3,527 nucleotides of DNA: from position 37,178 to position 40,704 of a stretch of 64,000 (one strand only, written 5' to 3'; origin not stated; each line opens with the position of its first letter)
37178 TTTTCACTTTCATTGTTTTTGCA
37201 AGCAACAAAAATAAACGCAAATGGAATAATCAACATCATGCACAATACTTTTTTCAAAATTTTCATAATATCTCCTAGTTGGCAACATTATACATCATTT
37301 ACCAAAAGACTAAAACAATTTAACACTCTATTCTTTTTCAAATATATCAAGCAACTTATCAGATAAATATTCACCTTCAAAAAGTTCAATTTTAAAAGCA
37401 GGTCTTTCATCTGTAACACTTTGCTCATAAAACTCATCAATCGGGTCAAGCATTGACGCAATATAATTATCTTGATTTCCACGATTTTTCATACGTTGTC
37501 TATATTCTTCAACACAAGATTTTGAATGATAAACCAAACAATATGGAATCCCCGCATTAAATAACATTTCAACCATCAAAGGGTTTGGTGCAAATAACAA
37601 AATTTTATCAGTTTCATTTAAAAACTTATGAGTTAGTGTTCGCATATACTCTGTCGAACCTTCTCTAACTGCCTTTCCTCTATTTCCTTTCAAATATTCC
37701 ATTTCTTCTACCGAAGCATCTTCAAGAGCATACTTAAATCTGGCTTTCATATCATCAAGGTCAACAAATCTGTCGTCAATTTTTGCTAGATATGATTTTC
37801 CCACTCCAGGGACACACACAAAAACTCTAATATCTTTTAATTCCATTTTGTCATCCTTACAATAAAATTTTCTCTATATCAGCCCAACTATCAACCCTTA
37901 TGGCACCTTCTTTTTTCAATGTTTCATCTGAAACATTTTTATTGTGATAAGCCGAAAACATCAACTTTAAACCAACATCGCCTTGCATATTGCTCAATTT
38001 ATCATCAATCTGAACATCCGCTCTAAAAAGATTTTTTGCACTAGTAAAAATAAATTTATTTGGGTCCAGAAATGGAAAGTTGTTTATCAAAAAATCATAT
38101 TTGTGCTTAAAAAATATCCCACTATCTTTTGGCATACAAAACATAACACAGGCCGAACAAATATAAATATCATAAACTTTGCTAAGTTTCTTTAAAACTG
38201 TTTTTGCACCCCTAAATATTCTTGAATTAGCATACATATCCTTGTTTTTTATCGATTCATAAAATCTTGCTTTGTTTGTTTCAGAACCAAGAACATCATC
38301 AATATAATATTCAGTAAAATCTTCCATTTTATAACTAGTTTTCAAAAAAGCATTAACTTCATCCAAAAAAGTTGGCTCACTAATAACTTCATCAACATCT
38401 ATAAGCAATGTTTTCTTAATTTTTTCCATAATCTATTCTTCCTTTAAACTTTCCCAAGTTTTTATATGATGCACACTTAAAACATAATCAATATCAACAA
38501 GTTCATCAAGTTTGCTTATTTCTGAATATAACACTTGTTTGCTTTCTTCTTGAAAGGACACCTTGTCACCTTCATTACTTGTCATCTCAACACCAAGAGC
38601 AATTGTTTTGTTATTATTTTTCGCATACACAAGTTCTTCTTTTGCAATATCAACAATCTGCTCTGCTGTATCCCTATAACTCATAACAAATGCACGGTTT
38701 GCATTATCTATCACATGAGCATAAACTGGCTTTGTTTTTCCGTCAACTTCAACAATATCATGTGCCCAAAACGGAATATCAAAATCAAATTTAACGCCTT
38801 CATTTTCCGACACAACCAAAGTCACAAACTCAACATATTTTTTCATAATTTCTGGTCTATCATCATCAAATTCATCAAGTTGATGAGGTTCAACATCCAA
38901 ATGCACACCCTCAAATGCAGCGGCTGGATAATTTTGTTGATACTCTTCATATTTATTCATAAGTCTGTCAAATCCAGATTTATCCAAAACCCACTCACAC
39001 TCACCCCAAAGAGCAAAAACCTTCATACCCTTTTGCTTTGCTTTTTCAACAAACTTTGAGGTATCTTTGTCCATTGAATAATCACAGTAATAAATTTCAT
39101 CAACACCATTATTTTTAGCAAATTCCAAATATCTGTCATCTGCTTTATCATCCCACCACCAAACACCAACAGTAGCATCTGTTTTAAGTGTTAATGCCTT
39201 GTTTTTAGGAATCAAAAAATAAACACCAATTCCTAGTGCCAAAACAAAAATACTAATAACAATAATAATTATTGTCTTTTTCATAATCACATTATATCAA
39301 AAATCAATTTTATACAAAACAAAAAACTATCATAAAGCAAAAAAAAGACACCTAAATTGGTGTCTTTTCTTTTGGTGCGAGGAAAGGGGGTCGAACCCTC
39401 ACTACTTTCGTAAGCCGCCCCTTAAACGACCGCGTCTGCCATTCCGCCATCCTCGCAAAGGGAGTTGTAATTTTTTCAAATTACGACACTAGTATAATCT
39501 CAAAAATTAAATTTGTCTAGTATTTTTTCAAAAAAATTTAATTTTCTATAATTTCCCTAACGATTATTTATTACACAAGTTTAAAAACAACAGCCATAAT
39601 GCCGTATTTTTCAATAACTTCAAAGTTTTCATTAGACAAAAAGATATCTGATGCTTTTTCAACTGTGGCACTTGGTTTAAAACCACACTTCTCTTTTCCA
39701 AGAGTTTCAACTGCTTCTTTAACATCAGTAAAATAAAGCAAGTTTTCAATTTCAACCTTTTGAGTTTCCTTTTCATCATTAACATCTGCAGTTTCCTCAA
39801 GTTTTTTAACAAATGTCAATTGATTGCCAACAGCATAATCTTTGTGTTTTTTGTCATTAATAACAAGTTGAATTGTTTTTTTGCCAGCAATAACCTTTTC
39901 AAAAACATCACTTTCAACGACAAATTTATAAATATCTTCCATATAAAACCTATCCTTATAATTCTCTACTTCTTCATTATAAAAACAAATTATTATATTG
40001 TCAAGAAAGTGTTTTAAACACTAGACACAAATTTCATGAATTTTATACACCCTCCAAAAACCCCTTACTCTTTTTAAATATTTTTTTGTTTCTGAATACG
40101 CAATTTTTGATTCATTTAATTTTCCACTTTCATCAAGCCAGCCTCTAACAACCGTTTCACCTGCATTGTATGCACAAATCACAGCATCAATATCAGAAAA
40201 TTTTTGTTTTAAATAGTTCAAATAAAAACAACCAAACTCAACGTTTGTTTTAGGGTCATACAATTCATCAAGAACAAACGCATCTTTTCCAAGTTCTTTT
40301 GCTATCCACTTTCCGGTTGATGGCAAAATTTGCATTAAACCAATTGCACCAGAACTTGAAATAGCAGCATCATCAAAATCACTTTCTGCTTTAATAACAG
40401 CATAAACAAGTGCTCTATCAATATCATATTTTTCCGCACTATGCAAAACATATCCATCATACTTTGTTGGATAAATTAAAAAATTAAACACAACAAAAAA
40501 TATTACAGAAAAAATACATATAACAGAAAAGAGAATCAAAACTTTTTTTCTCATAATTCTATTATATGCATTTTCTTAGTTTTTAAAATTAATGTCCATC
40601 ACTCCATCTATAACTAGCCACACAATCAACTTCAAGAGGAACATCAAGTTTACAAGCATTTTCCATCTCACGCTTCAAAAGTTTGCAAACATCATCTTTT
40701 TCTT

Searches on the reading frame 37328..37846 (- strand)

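Call 62: search_protein_families(library=pfam, proteins=[window:37328-37846:-], max_evalue=0.0001)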
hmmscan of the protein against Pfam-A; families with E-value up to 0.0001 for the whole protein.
window:37328-37846:- (172 aa): 0 families

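Call 95: search_protein_families(library=pfam, proteins=[window:37328-37846:-], max_evalue=0.5)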
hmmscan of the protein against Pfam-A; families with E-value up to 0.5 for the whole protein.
window:37328-37846:- (172 aa): 1 family
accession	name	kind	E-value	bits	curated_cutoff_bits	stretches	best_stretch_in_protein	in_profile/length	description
PF20279.3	CTD12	-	0.055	14.4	25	1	30-93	19-79/144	C-terminal domain 12 of the ABC-three component (ABC-3C) systems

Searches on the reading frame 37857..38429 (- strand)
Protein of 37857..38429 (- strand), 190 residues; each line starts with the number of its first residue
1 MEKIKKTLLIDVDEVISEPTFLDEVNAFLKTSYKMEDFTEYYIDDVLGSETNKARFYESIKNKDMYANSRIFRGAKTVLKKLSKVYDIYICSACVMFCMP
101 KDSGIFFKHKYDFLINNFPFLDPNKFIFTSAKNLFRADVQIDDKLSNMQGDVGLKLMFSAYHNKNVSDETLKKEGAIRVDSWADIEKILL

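Call 62: search_protein_families(library=pfam, proteins=[window:37857-38429:-], max_evalue=0.0001)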
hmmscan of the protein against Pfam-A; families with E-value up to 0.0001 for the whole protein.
window:37857-38429:- (190 aa): 1 family
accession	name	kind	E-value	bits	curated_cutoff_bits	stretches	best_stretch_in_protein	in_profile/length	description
PF06941.18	NT5C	-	3.7e-15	56.7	24.8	1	8-189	4-174/180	5' nucleotidase, deoxy (Pyrimidine), cytosolic type C protein (NT5C)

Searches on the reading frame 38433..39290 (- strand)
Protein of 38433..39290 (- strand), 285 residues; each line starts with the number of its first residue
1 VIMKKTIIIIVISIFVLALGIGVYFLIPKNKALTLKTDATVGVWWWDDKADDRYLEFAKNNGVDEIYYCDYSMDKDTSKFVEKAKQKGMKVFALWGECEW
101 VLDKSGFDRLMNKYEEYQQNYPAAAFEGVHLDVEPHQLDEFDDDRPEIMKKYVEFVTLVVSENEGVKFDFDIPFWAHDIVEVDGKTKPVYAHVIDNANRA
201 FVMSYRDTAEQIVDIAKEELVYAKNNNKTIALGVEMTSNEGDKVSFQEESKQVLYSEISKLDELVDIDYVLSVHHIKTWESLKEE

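Call 62: search_protein_families(library=pfam, proteins=[window:38433-39290:-], max_evalue=0.0001)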
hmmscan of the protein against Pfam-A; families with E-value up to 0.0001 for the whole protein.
window:38433-39290:- (285 aa): 0 families

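Call 95: search_protein_families(library=pfam, proteins=[window:38433-39290:-], max_evalue=0.5)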
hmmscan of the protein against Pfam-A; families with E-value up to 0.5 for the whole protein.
window:38433-39290:- (285 aa): 1 family
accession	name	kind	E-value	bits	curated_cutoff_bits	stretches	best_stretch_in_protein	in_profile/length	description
PF08646.16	Rep_fac-A_C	-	0.0016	18.7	28.5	1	191-260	58-126/146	Replication factor-A C terminal domain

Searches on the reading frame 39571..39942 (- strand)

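Call 62: search_protein_families(library=pfam, proteins=[window:39571-39942:-], max_evalue=0.0001)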
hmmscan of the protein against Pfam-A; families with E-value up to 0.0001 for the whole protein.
window:39571-39942:- (123 aa): 0 families

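Call 95: search_protein_families(library=pfam, proteins=[window:39571-39942:-], max_evalue=0.5)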
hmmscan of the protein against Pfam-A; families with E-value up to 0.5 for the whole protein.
window:39571-39942:- (123 aa): 1 family
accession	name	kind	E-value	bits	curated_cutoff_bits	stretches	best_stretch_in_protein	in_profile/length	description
PF12961.13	DUF3850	-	0.036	14.7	22.9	1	9-52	6-46/77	Domain of unknown function (DUF3850)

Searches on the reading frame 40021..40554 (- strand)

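Call 62: search_protein_families(library=pfam, proteins=[window:40021-40554:-], max_evalue=0.0001)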
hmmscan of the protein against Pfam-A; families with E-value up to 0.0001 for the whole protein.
window:40021-40554:- (177 aa): 1 family
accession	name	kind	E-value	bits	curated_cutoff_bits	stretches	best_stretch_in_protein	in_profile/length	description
PF01464.25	SLT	-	6.4e-29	100.3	21.3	1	37-150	4-115/117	Transglycosylase SLT domain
